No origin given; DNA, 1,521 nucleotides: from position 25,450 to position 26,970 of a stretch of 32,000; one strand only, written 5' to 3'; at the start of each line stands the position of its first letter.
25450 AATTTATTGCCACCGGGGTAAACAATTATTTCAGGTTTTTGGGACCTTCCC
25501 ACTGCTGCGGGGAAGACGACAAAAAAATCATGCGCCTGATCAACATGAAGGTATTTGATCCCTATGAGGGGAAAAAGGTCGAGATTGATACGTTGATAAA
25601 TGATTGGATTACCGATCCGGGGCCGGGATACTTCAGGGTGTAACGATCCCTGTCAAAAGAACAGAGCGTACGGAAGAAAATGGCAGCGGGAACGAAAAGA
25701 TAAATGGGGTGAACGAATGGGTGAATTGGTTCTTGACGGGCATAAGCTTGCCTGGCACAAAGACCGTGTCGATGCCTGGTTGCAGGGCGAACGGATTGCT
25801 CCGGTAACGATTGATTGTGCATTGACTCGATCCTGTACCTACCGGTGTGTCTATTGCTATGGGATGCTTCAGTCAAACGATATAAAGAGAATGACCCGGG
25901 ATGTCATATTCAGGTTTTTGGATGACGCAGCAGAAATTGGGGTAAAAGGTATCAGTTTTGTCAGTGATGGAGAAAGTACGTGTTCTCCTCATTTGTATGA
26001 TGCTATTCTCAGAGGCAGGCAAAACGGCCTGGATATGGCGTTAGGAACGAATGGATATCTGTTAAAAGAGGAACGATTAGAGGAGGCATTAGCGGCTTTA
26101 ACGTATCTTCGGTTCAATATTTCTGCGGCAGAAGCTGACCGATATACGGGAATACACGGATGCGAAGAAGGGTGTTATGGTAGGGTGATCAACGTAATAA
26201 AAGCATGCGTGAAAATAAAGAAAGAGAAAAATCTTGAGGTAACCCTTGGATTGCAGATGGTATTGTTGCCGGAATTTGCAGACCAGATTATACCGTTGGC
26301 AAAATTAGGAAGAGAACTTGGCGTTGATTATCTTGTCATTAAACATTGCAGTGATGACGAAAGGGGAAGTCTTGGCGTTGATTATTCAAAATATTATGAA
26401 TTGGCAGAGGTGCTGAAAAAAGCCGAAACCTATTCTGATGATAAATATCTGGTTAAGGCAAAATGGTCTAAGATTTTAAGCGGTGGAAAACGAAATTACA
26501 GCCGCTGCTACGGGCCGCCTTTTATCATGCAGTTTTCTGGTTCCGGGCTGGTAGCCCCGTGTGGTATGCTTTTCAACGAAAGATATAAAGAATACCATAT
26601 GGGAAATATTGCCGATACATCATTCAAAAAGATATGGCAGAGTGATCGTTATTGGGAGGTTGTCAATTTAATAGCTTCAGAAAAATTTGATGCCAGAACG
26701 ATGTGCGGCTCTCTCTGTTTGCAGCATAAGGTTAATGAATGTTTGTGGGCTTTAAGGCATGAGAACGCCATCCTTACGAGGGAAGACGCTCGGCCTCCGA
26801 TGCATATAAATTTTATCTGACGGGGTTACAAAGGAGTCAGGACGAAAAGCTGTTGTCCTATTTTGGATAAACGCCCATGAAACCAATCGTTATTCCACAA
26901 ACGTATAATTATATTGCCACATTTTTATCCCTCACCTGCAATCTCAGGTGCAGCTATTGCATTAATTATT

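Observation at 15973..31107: Glycan cluster with four radical SAM enzymes, a carbamoyltransferase and a split transketolase but no recognisable nucleotide-sugar synthesis genes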

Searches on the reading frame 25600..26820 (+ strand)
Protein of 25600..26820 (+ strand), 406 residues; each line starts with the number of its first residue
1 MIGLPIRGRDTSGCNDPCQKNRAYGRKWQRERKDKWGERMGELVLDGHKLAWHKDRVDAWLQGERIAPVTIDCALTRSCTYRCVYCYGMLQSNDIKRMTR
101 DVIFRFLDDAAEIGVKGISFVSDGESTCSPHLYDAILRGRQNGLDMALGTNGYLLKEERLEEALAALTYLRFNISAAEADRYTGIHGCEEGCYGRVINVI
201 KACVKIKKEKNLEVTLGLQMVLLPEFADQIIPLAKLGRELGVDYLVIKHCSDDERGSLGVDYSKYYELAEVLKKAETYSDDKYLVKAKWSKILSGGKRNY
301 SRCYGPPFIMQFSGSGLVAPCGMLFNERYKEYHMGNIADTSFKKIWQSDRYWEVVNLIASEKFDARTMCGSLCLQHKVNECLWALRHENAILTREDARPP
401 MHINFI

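Call 3: search_protein_families(library=pfam, proteins=[window:25600-26820:+], max_evalue=0.01)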
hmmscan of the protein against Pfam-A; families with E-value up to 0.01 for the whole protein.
window:25600-26820:+ (406 aa): 2 families
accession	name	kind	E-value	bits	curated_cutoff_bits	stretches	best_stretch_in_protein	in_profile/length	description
PF04055.27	Radical_SAM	-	1.1e-13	52.1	29.5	1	75-225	3-153/166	Radical SAM superfamily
PF13186.11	SPASM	-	6.6e-08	33.2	21.5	1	303-370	1-64/67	Iron-sulfur cluster-binding domain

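Call 5: search_protein_families(library=ncbifam, proteins=[window:25600-26820:+], max_evalue=0.001)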
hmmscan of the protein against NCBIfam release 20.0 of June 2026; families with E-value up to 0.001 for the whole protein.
window:25600-26820:+ (406 aa): 28 families (the best 25 are shown)
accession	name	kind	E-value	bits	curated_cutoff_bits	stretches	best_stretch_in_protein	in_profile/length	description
TIGR04317.1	W_rSAM_matur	equivalog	6e-22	78.2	380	1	75-367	10-311/349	tungsten cofactor oxidoreductase radical SAM maturase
TIGR04051.1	rSAM_NirJ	equivalog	1.1e-14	54.2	515.45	1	68-257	2-183/354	heme d1 biosynthesis radical SAM protein NirJ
TIGR04347.1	pseudo_SAM_Halo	equivalog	8.4e-13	48.3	525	1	65-255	35-217/390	TIGR04347 family pseudo-SAM/SPASM protein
TIGR02668.1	moaA_archaeal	equivalog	5.4e-12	45.3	325.25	1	73-206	14-146/303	GTP 3',8-cyclase MoaA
TIGR04545.1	rSAM_ahbD_hemeb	equivalog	1.9e-11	44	500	1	74-184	5-119/339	heme b synthase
TIGR04054.1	rSAM_NirJ1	equivalog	2.2e-11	43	650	1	73-216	40-182/387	putative heme d1 biosynthesis radical SAM protein NirJ1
NF001199.0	PRK00164.2-1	equivalog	7.5e-11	41.7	231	1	73-248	16-186/308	GTP 3',8-cyclase MoaA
TIGR02109.1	PQQ_syn_pqqE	equivalog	1.1e-10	41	381.35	1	67-250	5-182/358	pyrroloquinoline quinone biosynthesis protein PqqE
TIGR04303.1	GeoRSP_rSAM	equivalog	2.6e-10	40.4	400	1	67-202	3-135/325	GeoRSP system radical SAM/SPASM protein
TIGR04546.1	rSAM_ahbC_deAc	equivalog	3.5e-10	39.2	650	1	73-257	43-220/390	12,18-didecarboxysiroheme deacetylase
TIGR04426.1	rSAM_desII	equivalog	6e-10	38.4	450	1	57-239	102-288/468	dTDP-4-amino-4,6-dideoxy-D-glucose ammonia-lyase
NF038283.1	viperin_w_prok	equivalog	6.8e-10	38.6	180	1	71-203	4-144/281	viperin family antiviral radical SAM protein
NF050035.1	rSAM_WgK_link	exception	7.6e-09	35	650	1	67-273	7-210/367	radical SAM/SPASM peptide maturase WgkB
TIGR04055.1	rSAM_NirJ2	equivalog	1.6e-08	34.5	500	1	75-205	6-135/326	putative heme d1 biosynthesis radical SAM protein NirJ2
TIGR02666.1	moaA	equivalog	1.9e-08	33.6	284.05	1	74-279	15-220/336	GTP 3',8-cyclase MoaA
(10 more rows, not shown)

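Call 17: find_homologous_proteins(query=window:25717-26820:+, max_evalue=1e-10)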
Query window:25717-26820:+ (367 aa): 6369 proteins with E <= 1e-10 among 8000 candidates; the best 120 are listed.
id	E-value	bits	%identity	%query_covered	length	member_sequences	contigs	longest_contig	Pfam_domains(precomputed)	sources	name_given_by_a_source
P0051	1.8e-229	779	89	100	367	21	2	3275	PF13186.12,PF04055.28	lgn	-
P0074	7.1e-223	758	86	100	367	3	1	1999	PF13186.12,PF04055.28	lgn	-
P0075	5.3e-218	742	84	100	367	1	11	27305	PF13186.12,PF04055.28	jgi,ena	-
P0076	3.6e-217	739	84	100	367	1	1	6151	PF13186.12,PF04055.28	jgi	-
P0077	2.3e-215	733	82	100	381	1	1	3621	PF13186.12,PF04055.28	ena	-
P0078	2.6e-215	733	81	100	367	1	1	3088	PF13186.12,PF04055.28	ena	-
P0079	3.5e-215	732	81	100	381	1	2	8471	PF13186.12,PF04055.28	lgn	-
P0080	4.7e-215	732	82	100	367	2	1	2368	PF13186.12,PF04055.28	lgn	-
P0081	6.3e-214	728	82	100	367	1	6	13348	PF13186.12,PF04055.28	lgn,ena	-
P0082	1.0e-213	728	80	100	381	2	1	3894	PF13186.12,PF04055.28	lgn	-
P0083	1.2e-213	727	82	100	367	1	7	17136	PF13186.12,PF04055.28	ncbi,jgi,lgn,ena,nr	ncbi:MAG: radical SAM protein [Planctomycetes bacterium GWF2_40_8]|nr:MAG: radical SAM protein [Plan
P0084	1.2e-213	727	82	100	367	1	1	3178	PF13186.12,PF04055.28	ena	-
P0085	4.5e-213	725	81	100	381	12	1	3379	PF13186.12,PF04055.28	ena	-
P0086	5.7e-213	725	81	100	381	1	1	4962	PF13186.12,PF04055.28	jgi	-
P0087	8.2e-213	725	81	100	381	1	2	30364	PF13186.12,PF04055.28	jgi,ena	-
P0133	4.2e-202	689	79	100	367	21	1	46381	PF13186.12,PF04055.28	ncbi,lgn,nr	ncbi:MAG: radical SAM protein [Deltaproteobacteria bacterium]|nr:radical SAM protein [Deltaproteobac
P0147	1.6e-200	684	78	100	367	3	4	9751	PF13186.12,PF04055.28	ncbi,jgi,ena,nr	ncbi:MAG TPA: radical SAM protein [Candidatus Nanoarchaeia archaeon]|nr:radical SAM protein [Candida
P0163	9.7e-200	682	77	100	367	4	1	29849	PF13186.12,PF04055.28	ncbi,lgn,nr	ncbi:MAG: radical SAM protein [Nitrospirae bacterium]|nr:radical SAM protein [Nitrospirota bacterium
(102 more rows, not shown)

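Call 18: find_encoding_contigs(protein=P0133, flank=10000, max_places=2)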
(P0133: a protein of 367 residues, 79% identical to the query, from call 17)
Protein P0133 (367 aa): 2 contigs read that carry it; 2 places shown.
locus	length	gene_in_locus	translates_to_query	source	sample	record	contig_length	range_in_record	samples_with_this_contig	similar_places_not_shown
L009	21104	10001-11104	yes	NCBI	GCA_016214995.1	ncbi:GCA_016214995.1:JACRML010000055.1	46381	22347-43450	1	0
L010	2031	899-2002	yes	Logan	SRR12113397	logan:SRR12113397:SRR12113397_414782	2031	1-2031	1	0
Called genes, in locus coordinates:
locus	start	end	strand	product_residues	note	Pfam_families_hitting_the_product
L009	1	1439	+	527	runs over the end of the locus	PF07611:DUF1574 (faint), PF27429:LB_356 (faint)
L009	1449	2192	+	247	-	PF05401:NodS (weak), PF00891:Methyltransf_2 (weak), PF13489:Methyltransf_23, PF05175:MTS (weak), PF13847:Methyltransf_31, PF08241:Methyltransf_11, PF08242:Methyltransf_12, PF13649:Methyltransf_25, +2 more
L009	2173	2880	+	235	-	PF00132:Hexapep (faint), PF14602:Hexapep_2 (faint)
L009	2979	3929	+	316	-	PF21570:ArgZ-like_C_2nd (weak)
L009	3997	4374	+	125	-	PF13366:PDDEXK_3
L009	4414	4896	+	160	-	PF01467:CTP_transf_like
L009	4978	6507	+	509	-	PF01467:CTP_transf_like, PF00294:PfkB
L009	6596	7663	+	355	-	PF04055:Radical_SAM, PF13186:SPASM (faint)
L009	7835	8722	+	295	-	PF13292:DXP_synthase_N, PF00456:Transketolase_N, PF00676:E1_dh (weak), PF02775:TPP_enzyme_C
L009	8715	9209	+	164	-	PF02779:Transket_pyr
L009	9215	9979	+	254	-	PF00535:Glycos_transf_2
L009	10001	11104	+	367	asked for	PF04055:Radical_SAM, PF13186:SPASM (weak)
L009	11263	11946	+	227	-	PF01261:AP_endonuc_2 (faint)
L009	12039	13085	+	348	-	-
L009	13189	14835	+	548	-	-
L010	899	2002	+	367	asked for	PF04055:Radical_SAM, PF13186:SPASM (weak)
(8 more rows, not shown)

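Call 19: find_encoding_contigs(protein=P0163, flank=10000, max_places=2)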
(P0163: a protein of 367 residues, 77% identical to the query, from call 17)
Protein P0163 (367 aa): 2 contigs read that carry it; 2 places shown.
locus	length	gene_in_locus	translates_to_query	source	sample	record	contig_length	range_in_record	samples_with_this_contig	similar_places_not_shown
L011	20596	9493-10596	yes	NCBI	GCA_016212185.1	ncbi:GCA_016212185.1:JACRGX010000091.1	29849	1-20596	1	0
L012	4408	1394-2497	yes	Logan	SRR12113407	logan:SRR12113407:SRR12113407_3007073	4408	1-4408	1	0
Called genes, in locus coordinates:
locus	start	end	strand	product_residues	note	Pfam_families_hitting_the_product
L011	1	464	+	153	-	?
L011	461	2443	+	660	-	PF00515:TPR_1 (weak), PF13371:TPR_9, PF13432:TPR_16, PF14559:TPR_19 (weak), PF00515:TPR_1, PF07719:TPR_2, PF13181:TPR_8 (weak), PF13414:TPR_11, +6 more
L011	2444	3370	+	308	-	PF01075:Glyco_transf_9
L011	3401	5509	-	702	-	PF25064:ARM_TT21_5th (faint), PF13371:TPR_9 (faint), PF14559:TPR_19 (weak), PF00515:TPR_1 (weak), PF13414:TPR_11 (weak), PF14559:TPR_19 (weak), PF13414:TPR_11 (weak), PF00515:TPR_1 (weak), +9 more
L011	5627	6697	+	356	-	PF04055:Radical_SAM, PF13186:SPASM (weak)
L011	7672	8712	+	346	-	PF02779:Transket_pyr, PF02780:Transketolase_C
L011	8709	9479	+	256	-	PF00535:Glycos_transf_2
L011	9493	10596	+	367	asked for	PF04055:Radical_SAM, PF13186:SPASM (weak)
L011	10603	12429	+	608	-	-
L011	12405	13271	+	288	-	PF04055:Radical_SAM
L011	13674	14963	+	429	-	-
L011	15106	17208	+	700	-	PF13431:TPR_17 (faint), PF24575:TPR_Slam (faint), PF07719:TPR_2 (faint), PF13428:TPR_14 (faint), PF13414:TPR_11, PF00515:TPR_1 (weak), PF13424:TPR_12 (weak), PF13414:TPR_11 (weak), +3 more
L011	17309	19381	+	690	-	PF00515:TPR_1 (weak), PF13414:TPR_11, PF13424:TPR_12, PF13432:TPR_16, PF07719:TPR_2, PF13414:TPR_11, PF13432:TPR_16, PF13414:TPR_11, +13 more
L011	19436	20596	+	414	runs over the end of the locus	PF12704:MacB_PCD, PF02687:FtsX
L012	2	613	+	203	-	?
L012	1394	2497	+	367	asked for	PF04055:Radical_SAM, PF13186:SPASM (weak)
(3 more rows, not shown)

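Call 20: find_encoding_contigs(protein=P0147, flank=10000, max_places=2)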
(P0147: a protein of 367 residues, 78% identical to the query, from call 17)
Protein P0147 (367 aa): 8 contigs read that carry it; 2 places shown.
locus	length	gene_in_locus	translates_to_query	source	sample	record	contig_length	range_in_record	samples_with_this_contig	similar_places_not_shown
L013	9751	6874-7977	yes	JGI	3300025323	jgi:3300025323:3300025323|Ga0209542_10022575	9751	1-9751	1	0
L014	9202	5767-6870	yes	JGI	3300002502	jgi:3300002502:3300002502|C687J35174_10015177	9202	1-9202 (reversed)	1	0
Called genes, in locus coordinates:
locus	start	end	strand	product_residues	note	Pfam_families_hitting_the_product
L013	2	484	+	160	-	?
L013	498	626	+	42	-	-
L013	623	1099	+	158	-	PF01467:CTP_transf_like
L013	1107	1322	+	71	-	-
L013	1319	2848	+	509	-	PF01467:CTP_transf_like, PF00294:PfkB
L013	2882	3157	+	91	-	-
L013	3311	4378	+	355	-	PF04055:Radical_SAM, PF13186:SPASM (weak)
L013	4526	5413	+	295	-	PF13292:DXP_synthase_N, PF00456:Transketolase_N, PF00676:E1_dh (weak), PF02775:TPP_enzyme_C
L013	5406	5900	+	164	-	PF02779:Transket_pyr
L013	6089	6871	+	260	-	PF00535:Glycos_transf_2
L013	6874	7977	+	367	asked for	PF04055:Radical_SAM, PF13186:SPASM (weak)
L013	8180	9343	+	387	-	PF02348:CTP_transf_3, PF00702:Hydrolase (faint), PF13419:HAD_2 (weak), PF08282:Hydrolase_3 (weak)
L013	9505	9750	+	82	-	?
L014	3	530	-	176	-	?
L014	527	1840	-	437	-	PF22694:CtpB_N-like, PF00595:PDZ, PF13180:PDZ_2, PF17820:PDZ_6, PF03572:Peptidase_S41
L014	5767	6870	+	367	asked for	PF04055:Radical_SAM, PF13186:SPASM (weak)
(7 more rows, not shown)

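Call 23: find_related_loci(query=window:25717-26820:+, collection=genome_contigs, flank=10000)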
Query window:25717-26820:+ (367 aa) in genome_contigs; peptide patterns used: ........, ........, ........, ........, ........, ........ (x = any residue, [..] = any of these).
600 stretches matched a pattern (row limit reached: there are more); 283 encode a relative of the query (tblastn E <= 1e-3); the best 80 are kept; 80 distinct loci.
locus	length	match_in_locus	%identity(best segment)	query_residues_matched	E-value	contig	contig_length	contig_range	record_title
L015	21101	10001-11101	89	1-367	0e+0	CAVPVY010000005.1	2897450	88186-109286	MAG: uncultured Planctomycetota bacterium isolate MFD09964.bin.1.59 genome assembly, contig: contig_4244, whole genome s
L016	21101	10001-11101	81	1-367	0e+0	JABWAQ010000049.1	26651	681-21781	MAG: Candidatus Brocadia sp. isolate MAG_8 scaffold_1674, whole genome shotgun sequence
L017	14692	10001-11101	80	1-367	0e+0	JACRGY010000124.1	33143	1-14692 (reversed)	MAG: Nitrospirae bacterium isolate NC_groundwater_1763_Pr3_B-0.1um_44_11 SR-2_scaffold_141_2562940, whole genome shotgun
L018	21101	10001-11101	79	1-367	0e+0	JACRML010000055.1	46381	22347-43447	MAG: Deltaproteobacteria bacterium isolate NC_groundwater_1906_Pr3_S2p5_42_12 SR2-18-S2p5_coassembly_scaffold_137732, wh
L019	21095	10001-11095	79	3-367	0e+0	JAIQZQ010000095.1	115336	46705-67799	MAG: Candidatus Anammoxibacter sp. isolate OFTM214 OFTM214_94, whole genome shotgun sequence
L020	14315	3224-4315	79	4-367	0e+0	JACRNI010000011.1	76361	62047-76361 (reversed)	MAG: Deltaproteobacteria bacterium isolate NC_groundwater_1931_Pr3_S-0.2um_41_6 scaffold_94371, whole genome shotgun seq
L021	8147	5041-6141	78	1-367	0e+0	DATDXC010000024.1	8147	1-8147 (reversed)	MAG TPA_asm: Candidatus Nanoarchaeia archaeon isolate SMAG_U8128 k141_38889, whole genome shotgun sequence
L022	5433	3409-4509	79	1-367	0e+0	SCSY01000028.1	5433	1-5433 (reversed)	MAG: Nitrospirae bacterium isolate FW300_bin.22 FW300_bin.22-14838, whole genome shotgun sequence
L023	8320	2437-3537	78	1-367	0e+0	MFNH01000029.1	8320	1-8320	MAG: Candidatus Levybacteria bacterium RBG_16_35_11 RBG_16_scaffold_23415, whole genome shotgun sequence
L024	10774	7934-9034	77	1-367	0e+0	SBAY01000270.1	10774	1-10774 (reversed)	MAG: Nitrospira sp. isolate Bin_21_1 Hy_contig7188, whole genome shotgun sequence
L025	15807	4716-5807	77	4-367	0e+0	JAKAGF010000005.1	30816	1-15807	MAG: Nitrospirae bacterium isolate WY2.bin147 NODE_1913_length_30816_cov_2.735182, whole genome shotgun sequence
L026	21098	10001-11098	75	2-367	0e+0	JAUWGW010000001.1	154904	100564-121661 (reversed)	MAG: bacterium isolate CSMAG_2252 CSMAG_2252_k141_194500_length_154904_cov_11.9873, whole genome shotgun sequence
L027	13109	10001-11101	77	1-367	0e+0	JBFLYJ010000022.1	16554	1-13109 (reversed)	MAG: Nitrospirota bacterium isolate MAG082 MAG082_22, whole genome shotgun sequence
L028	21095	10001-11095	76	3-367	0e+0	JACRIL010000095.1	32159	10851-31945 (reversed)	MAG: Planctomycetota bacterium isolate NC_groundwater_1802_Pr3_B-0.1um_59_14 SR-2_scaffold_141_1474933, whole genome sho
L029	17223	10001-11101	74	1-367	0e+0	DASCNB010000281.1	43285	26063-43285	MAG TPA_asm: Nitrospinota bacterium isolate Fu_MAG_119 c_000002031112, whole genome shotgun sequence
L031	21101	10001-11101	75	1-367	0e+0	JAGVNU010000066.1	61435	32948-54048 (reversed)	MAG: Thermodesulfovibrionia bacterium isolate DeMMO3_26 c_000000017436, whole genome shotgun sequence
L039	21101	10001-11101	75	1-367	0e+0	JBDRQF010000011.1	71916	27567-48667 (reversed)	MAG: Elusimicrobiota bacterium isolate MEGAHIT-group-2.27 k141_192576, whole genome shotgun sequence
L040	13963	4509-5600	75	4-367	0e+0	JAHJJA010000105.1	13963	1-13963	MAG: Candidatus Omnitrophota bacterium isolate Modern_marine_rock_biofilm.mb.15 Modern_marine_rock.mb.15_k141_562708, wh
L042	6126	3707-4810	76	1-367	0e+0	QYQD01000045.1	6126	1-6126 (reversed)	MAG: Deltaproteobacteria bacterium isolate PowLak16_MAG11 c_000000090991, whole genome shotgun sequence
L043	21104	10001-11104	76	1-367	0e+0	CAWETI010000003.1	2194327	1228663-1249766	MAG: uncultured delta proteobacterium isolate MFD01476.bin.2.41 genome assembly, contig: contig_21928, whole genome shot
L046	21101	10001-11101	75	1-367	0e+0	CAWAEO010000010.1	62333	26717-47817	MAG: Nitrospirota bacterium isolate MFD03726.bin.2.162 genome assembly, contig: contig_51378, whole genome shotgun seque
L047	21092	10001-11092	74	4-367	0e+0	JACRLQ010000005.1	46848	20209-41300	MAG: Nitrospirae bacterium isolate NC_groundwater_1885_Pr3_B-0.1um_52_11 SR2-18-B1_coassembly_51447, whole genome shotgu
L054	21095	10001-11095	74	3-367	0e+0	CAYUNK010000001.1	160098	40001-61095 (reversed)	MAG TPA_asm: uncultured Nitrospiraceae bacterium isolate SRP257756_co1_123 genome assembly, contig: NODE_18_length_16009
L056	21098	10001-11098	74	2-367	0e+0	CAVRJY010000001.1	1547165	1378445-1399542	MAG: Nitrospirota bacterium isolate MFD01299.bin.1.245 genome assembly, contig: contig_11371, whole genome shotgun seque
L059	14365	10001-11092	74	4-367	0e+0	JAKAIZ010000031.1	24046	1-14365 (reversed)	MAG: Nitrospirae bacterium isolate WY3.bin57 NODE_3291_length_24046_cov_1.801915, whole genome shotgun sequence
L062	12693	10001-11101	73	1-367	0e+0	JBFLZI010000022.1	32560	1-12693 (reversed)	MAG: Thermodesulfobacteriota bacterium isolate MAG107 MAG107_22, whole genome shotgun sequence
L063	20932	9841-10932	73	4-367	0e+0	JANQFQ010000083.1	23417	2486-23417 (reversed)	MAG: Desulfobacterales bacterium isolate PL23a_bin.99 k99_3297572, whole genome shotgun sequence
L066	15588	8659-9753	73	4-367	0e+0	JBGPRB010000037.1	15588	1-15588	MAG: Dehalococcoidia bacterium isolate OBJ1_062018_150_19 k141_10393_length_15588_cov_10.0000, whole genome shotgun sequ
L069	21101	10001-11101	71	1-367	0e+0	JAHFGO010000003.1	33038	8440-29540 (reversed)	MAG: Candidatus Omnitrophota bacterium isolate nzgw317 NODE_313_length_33039_cov_3.373504, whole genome shotgun sequence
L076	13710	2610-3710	71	1-367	0e+0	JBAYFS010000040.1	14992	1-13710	MAG: Elusimicrobiaceae bacterium isolate SO_2016_GW1_107 scaffold06897_OW334_2016, whole genome shotgun sequence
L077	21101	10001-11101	71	1-367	0e+0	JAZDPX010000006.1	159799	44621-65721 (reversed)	MAG: Candidatus Omnitrophota bacterium isolate MEGAHIT-group-0.9 k141_1165768, whole genome shotgun sequence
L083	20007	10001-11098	70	2-367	0e+0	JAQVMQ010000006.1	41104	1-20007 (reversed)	MAG: Candidatus Omnitrophota bacterium isolate STF1_137 NODE_1862_length_41104_cov_5.000415_Sandtown_F1, whole genome sh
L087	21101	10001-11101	71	1-367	0e+0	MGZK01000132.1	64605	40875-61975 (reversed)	MAG: Geobacteraceae bacterium GWC2_55_20 gwc2_scaffold_463, whole genome shotgun sequence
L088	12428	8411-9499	71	5-367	0e+0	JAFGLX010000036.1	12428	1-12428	MAG: Candidatus Omnitrophota bacterium isolate Zod_Metabat.422 k87_3006948, whole genome shotgun sequence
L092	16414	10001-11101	71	1-367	0e+0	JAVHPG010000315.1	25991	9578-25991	MAG: Elusimicrobiales bacterium isolate WB_59_14 NODE_689_length_25991_cov_7.549314, whole genome shotgun sequence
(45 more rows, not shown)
